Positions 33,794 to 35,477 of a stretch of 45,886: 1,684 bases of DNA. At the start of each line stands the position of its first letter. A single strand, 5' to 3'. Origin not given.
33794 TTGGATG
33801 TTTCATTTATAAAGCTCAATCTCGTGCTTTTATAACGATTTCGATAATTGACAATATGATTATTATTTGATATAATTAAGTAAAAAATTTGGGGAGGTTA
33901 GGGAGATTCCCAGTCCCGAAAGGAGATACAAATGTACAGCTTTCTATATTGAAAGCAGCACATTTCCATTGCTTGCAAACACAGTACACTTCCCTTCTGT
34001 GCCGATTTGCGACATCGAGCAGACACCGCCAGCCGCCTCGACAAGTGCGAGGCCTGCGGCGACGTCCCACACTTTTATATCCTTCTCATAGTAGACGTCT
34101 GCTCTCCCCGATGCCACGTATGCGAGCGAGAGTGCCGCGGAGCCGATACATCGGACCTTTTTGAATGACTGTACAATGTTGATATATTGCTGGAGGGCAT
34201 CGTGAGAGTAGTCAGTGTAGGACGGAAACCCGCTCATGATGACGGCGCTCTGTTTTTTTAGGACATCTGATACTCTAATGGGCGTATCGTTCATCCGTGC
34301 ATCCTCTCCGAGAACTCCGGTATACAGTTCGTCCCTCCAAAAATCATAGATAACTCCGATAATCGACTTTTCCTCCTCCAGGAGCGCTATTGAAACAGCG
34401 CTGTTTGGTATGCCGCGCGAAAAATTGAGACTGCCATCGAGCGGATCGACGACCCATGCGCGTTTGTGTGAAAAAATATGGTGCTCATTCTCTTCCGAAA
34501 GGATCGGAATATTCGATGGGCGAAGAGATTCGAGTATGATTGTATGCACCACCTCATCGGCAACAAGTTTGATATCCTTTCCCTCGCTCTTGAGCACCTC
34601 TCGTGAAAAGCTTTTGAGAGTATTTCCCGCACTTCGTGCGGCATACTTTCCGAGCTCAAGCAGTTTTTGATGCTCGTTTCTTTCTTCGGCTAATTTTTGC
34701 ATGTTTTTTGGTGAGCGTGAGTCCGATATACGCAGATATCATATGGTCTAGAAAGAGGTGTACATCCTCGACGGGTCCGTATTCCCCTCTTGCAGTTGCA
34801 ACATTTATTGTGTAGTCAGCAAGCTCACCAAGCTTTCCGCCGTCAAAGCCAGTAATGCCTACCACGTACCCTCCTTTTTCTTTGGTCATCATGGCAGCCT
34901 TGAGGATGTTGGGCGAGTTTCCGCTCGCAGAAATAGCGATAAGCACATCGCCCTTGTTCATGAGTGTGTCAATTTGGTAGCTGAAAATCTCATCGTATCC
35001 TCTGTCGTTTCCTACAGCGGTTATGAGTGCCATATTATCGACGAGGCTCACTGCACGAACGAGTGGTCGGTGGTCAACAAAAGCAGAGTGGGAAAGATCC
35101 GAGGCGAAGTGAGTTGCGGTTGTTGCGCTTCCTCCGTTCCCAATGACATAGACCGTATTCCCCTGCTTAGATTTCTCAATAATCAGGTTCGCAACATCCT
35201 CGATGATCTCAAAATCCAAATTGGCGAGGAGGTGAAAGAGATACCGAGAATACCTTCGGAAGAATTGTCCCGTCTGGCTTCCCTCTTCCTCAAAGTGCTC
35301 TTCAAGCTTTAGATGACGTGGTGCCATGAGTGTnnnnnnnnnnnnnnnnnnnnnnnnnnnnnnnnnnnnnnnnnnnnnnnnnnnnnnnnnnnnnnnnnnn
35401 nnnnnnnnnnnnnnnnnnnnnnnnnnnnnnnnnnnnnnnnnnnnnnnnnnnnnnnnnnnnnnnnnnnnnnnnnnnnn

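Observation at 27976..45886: AT-richer glycan island with an unassignable CMP-sugar pathway and heavy tailoring capacity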

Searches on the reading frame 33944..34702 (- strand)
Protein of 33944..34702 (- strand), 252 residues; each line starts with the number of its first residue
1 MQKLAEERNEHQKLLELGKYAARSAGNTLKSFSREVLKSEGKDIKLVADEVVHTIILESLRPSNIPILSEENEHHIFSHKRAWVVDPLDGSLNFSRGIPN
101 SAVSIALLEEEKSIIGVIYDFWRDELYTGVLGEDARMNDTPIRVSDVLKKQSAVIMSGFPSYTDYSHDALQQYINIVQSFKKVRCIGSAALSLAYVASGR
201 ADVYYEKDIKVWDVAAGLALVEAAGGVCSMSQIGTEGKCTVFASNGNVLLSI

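Call 5: search_protein_families(library=pfam, proteins=[window:33944-34702:-], max_evalue=0.01)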
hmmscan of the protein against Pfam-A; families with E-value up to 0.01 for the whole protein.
window:33944-34702:- (252 aa): 1 family
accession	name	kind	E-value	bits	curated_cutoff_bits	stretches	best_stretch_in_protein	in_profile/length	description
PF00459.30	Inositol_P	-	7.4e-49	167.1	27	1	21-229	12-236/271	Inositol monophosphatase family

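Call 6: search_protein_families(library=ncbifam, proteins=[window:33944-34702:-], max_evalue=0.01)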
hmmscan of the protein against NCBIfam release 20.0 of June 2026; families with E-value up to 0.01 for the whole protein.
window:33944-34702:- (252 aa): 7 families
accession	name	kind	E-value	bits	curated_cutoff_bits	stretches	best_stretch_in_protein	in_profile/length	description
NF009321.0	PRK12676.1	equivalog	1.2e-35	122.9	264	1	41-229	41-227/264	bifunctional fructose-bisphosphatase/inositol-phosphate phosphatase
TIGR02067.1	his_9_HisN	equivalog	4.4e-32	111.6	275.15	1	21-232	9-225/252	histidinol-phosphatase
NF008027.1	PRK10757.1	equivalog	1.8e-31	109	332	1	20-229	10-228/267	inositol-1-monophosphatase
TIGR01331.1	bisphos_cysQ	equivalog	2.8e-27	95.9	228.8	1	22-230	9-226/250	3'(2'),5'-bisphosphate nucleotidase CysQ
NF008182.0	PRK10931.1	equivalog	3.5e-21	75.4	379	1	46-226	38-218/246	3'(2'),5'-bisphosphate nucleotidase CysQ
NF010678.0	PRK14076.1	equivalog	6.2e-14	51.8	493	1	42-229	43-249/570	bifunctional NADP phosphatase/NAD kinase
TIGR01330.1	bisphos_HAL2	equivalog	5.8e-12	45.1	267.05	2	80-118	134-171/359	3'(2'),5'-bisphosphate nucleotidase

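Call 26: search_solved_structures(query=window:33944-34702:-, max_evalue=1e-10)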
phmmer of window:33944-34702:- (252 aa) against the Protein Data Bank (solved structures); distinct sequences matched with E-value up to 1e-10: 30.
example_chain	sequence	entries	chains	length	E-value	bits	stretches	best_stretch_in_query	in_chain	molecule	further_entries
3luz_A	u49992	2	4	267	1.4e-32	116.3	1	47-236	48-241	Extragenic suppressor protein suhB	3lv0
9vep_A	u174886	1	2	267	6.6e-32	114.2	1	14-229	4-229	Inositol-1-monophosphatase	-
5zhh_A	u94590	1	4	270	7.3e-32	114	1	12-230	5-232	Inositol-1-monophosphatase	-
2qfl_A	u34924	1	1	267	1.5e-31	113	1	14-230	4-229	Inositol-1-monophosphatase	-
6tqn_T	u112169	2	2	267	3.2e-31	111.9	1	14-230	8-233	Inositol monophosphatase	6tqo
6ib7_A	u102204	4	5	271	3.4e-31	111.8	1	14-230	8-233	Inositol-1-monophosphatase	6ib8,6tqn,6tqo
8wdq_A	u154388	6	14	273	1.7e-28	103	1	12-229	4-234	Nus factor SuhB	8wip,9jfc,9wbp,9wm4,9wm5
9j90_B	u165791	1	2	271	2.2e-28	102.6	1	12-229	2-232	Nus factor SuhB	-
2pcr_A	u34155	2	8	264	1.8e-25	93.1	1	12-230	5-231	Inositol-1-monophosphatase | Fructose-1,6-bisphosphatase/inositol-1-monophosphatase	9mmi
2p3n_A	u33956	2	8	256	4.1e-25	91.9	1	40-229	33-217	Inositol-1-monophosphatase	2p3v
2bji_A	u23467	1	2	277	2.7e-24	89.2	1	24-228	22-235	INOSITOL-1(OR 4)-MONOPHOSPHATASE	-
4as5_A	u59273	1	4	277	5.9e-24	88.1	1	20-228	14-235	INOSITOL MONOPHOSPHATASE 1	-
2fvz_A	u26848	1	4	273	6.2e-24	88.1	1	27-229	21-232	Inositol monophosphatase 2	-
2czh_A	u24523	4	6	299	7.8e-24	87.7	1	25-229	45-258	Inositol monophosphatase 2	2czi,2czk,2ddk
2q74_A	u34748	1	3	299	2e-21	79.9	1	58-244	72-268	Inositol-1-monophosphatase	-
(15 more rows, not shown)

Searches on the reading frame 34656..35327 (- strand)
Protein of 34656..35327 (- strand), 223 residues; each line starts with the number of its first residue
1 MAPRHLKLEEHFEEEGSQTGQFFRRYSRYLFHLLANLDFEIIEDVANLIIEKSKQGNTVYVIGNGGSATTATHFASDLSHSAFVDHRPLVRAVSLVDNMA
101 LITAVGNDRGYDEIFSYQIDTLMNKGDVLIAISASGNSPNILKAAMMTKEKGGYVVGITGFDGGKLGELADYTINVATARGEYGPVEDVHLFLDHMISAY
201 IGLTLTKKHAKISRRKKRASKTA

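Call 4: search_protein_families(library=pfam, proteins=[window:34656-35327:-], max_evalue=0.01)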
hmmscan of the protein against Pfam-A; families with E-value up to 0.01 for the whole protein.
window:34656-35327:- (223 aa): 2 families
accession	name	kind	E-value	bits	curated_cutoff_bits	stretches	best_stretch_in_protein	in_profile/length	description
PF13580.11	SIS_2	-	2.3e-22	79.9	27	1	25-160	5-138/138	SIS domain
PF01380.27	SIS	-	6.4e-11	42.6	25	1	112-182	40-110/131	SIS domain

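Call 6: search_protein_families(library=ncbifam, proteins=[window:34656-35327:-], max_evalue=0.01)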
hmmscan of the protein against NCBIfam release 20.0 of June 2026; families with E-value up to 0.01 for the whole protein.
window:34656-35327:- (223 aa): 26 families (the best 25 are shown)
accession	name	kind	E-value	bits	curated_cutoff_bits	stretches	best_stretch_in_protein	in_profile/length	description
TIGR00441.1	gmhA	equivalog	1.2e-37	129.4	209.45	1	47-200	2-152/154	D-sedoheptulose 7-phosphate isomerase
NF010546.0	PRK13936.1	equivalog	1.7e-33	116.1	276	1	40-206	27-193/197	phosphoheptose isomerase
NF001628.0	PRK00414.1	equivalog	2.4e-32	112.1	265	1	38-200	26-185/192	D-sedoheptulose 7-phosphate isomerase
NF010547.0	PRK13938.1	equivalog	6.7e-31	107.5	320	1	44-203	33-189/196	D-sedoheptulose 7-phosphate isomerase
NF008138.0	PRK10886.1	equivalog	1.3e-24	87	352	1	42-173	27-158/196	DnaA initiator-associating protein DiaA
TIGR03127.2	RuMP_HxlB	equivalog_domain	2.6e-12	47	160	1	123-180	70-127/178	6-phospho-3-hexuloisomerase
NF002805.0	PRK02947.1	subfamily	5.5e-11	42.1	135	1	22-162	7-144/247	sugar isomerase domain-containing protein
NF041755.1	RuMP_HxlAB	equivalog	2.5e-10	39.9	500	1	123-185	286-347/391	bifunctional 3-hexulose-6-phosphate synthase/6-phospho-3-hexuloisomerase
NF003915.0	PRK05441.1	subfamily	5.7e-08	32.1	168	1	41-178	47-184/300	N-acetylmuramic acid 6-phosphate etherase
NF008458.0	PRK11337.1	equivalog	8.2e-07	28.3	378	1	121-177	184-240/293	MurR/RpiR family transcriptional regulator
NF040776.2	AlsR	equivalog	9e-07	28.1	400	1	121-175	172-226/279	transcriptional repressor AlsR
NF046059.1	NagB_SO3506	equivalog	1e-06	28.3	430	1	122-177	83-138/330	glucosamine-6-phosphate deaminase NagB-II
NF012026.0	PRK15482.1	equivalog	1.4e-06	28.1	408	1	121-182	178-239/285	HTH-type transcriptional regulator MurR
NF009222.0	PRK12570.1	subfamily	6.1e-06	25.3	255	1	44-177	57-190/307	N-acetylmuramic acid 6-phosphate etherase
TIGR00274.1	TIGR00274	equivalog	2.8e-05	23.3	302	1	48-177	49-178/291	N-acetylmuramic acid 6-phosphate etherase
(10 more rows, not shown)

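Call 24: search_solved_structures(query=window:34656-35327:-, max_evalue=0.001, show_alignments=1)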
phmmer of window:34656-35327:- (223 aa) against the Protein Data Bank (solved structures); distinct sequences matched with E-value up to 0.001: 23.
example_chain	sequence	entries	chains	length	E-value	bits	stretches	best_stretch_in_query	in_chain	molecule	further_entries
5ltz_A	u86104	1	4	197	1.4e-31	113.3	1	41-201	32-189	Phosphoheptose isomerase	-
5lu7_A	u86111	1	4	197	2.5e-31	112.4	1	41-201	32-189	Phosphoheptose isomerase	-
2xbl_A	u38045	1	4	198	3.6e-31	111.9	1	41-201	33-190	PHOSPHOHEPTOSE ISOMERASE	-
2x3y_A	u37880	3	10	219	4.8e-31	111.5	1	41-201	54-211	PHOSPHOHEPTOSE ISOMERASE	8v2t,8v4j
5lu5_A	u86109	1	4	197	6e-31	111.2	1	41-201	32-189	Phosphoheptose isomerase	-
5lu6_A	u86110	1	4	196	5e-30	108.2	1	41-200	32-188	Phosphoheptose isomerase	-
1x94_A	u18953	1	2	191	5.4e-28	101.5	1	41-199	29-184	putative Phosphoheptose isomerase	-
1tk9_A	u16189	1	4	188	1.7e-27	99.9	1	43-199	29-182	Phosphoheptose isomerase 1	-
5by2_A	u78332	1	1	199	2.1e-27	99.6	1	42-205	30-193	Phosphoheptose isomerase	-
2i22_A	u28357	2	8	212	2.7e-27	99.2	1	37-200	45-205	Phosphoheptose isomerase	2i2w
5i01_A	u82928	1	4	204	7e-26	94.6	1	45-199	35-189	Phosphoheptose isomerase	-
1x92_A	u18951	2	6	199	5.7e-24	88.4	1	55-198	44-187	PHOSPHOHEPTOSE ISOMERASE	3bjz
2yva_A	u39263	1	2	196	3.5e-23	85.8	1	43-197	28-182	DnaA initiator-associating protein diaA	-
4u6n_A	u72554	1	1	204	4e-23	85.6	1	43-196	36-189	DnaA initiator-associating protein DiaA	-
3trj_A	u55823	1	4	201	4e-20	75.8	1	42-197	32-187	Phosphoheptose isomerase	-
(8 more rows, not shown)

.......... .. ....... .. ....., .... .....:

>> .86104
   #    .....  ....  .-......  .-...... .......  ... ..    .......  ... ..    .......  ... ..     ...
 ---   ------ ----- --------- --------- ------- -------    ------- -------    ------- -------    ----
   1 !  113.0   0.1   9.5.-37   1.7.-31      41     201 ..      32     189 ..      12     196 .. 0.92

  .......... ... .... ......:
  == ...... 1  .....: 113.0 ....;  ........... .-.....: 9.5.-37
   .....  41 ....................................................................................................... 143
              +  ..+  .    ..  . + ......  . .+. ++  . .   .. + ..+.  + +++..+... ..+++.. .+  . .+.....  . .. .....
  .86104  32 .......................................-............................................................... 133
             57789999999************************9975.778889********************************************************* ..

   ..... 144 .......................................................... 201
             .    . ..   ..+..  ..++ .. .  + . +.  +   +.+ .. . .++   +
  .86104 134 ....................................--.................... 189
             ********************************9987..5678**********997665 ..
